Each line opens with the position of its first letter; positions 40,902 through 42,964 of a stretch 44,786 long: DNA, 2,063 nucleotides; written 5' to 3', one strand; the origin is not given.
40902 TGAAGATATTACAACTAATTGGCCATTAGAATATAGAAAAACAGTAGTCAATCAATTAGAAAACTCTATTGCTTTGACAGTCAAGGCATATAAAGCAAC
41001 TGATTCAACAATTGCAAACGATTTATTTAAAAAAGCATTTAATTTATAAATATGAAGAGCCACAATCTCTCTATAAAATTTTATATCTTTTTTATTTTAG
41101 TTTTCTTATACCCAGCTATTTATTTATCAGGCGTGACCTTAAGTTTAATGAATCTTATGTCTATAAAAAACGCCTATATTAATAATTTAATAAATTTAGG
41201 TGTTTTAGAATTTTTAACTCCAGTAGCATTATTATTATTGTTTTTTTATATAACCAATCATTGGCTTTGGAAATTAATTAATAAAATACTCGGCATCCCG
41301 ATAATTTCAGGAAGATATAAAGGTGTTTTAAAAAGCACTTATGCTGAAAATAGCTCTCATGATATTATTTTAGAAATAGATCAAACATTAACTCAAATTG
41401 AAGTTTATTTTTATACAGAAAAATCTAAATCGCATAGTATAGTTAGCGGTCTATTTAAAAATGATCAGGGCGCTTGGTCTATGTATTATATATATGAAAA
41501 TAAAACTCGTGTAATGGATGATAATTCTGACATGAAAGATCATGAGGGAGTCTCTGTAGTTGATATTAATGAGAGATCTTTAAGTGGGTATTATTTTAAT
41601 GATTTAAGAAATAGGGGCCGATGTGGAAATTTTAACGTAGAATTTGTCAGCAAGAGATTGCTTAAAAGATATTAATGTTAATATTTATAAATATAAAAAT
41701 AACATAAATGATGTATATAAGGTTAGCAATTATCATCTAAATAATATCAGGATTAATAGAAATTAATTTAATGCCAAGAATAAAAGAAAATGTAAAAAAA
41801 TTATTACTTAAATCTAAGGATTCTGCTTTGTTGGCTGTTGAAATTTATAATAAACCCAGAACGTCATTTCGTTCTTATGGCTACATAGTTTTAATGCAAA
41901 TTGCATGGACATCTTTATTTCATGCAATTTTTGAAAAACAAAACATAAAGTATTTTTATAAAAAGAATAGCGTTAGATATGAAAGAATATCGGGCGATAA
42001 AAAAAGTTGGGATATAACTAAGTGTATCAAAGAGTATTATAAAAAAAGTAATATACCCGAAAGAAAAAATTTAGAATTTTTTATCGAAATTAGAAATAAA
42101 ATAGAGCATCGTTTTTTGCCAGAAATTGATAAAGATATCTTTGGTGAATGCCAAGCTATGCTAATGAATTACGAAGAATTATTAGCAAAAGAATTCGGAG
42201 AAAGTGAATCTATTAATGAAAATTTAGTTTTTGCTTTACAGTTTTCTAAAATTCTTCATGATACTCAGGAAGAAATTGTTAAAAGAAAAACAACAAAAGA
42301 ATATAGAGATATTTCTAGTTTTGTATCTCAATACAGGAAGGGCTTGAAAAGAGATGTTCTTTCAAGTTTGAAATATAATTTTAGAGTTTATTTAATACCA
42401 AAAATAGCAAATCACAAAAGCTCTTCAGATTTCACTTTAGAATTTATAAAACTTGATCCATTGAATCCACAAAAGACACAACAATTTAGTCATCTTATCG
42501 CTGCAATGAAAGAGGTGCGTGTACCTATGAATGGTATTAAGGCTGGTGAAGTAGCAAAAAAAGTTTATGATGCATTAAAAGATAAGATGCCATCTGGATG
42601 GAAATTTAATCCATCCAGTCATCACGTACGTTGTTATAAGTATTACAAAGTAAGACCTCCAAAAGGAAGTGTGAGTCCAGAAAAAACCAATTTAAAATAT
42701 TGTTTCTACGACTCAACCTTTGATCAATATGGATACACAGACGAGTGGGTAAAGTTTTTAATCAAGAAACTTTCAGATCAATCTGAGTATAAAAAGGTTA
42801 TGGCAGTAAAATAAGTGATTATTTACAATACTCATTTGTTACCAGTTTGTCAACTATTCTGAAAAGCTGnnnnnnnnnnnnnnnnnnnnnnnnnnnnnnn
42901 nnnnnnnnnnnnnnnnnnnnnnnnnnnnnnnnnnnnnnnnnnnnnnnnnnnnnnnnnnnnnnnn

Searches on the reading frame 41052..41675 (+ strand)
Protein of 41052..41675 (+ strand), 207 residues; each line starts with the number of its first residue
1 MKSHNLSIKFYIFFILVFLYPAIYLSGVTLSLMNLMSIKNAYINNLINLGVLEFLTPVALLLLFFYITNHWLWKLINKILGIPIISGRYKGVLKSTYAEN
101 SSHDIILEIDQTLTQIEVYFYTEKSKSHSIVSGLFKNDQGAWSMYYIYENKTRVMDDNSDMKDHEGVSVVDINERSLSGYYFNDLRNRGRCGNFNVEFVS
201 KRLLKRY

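Call 19: search_protein_families(library=pfam, proteins=[window:41052-41675:+], max_evalue=0.001)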
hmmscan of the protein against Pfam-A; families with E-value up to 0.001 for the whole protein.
window:41052-41675:+ (207 aa): 1 family
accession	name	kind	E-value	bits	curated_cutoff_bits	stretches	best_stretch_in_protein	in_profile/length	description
PF18153.7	Cap15_CD_rec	-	3.7e-18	66.4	31.2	1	82-196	3-120/122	Cap15, cyclic dinucleotide receptor domain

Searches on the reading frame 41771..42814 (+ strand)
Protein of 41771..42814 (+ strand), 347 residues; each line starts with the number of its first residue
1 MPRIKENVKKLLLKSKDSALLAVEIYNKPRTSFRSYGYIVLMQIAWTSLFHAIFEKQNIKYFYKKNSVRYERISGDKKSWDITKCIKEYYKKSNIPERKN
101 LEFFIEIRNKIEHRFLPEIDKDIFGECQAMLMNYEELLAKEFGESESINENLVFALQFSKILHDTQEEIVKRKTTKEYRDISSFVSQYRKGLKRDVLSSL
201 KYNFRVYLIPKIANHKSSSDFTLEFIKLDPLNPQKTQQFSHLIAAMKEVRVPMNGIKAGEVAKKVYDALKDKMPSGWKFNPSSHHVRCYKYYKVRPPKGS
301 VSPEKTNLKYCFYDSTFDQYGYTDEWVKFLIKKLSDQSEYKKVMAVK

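Call 19: search_protein_families(library=pfam, proteins=[window:41771-42814:+], max_evalue=0.001)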
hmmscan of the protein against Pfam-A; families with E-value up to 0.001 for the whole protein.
window:41771-42814:+ (347 aa): 1 family
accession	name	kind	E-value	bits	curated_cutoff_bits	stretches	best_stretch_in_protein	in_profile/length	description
PF12358.13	DUF3644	-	2e-54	184.4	27.6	1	10-191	1-182/183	Domain of unknown function (DUF3644)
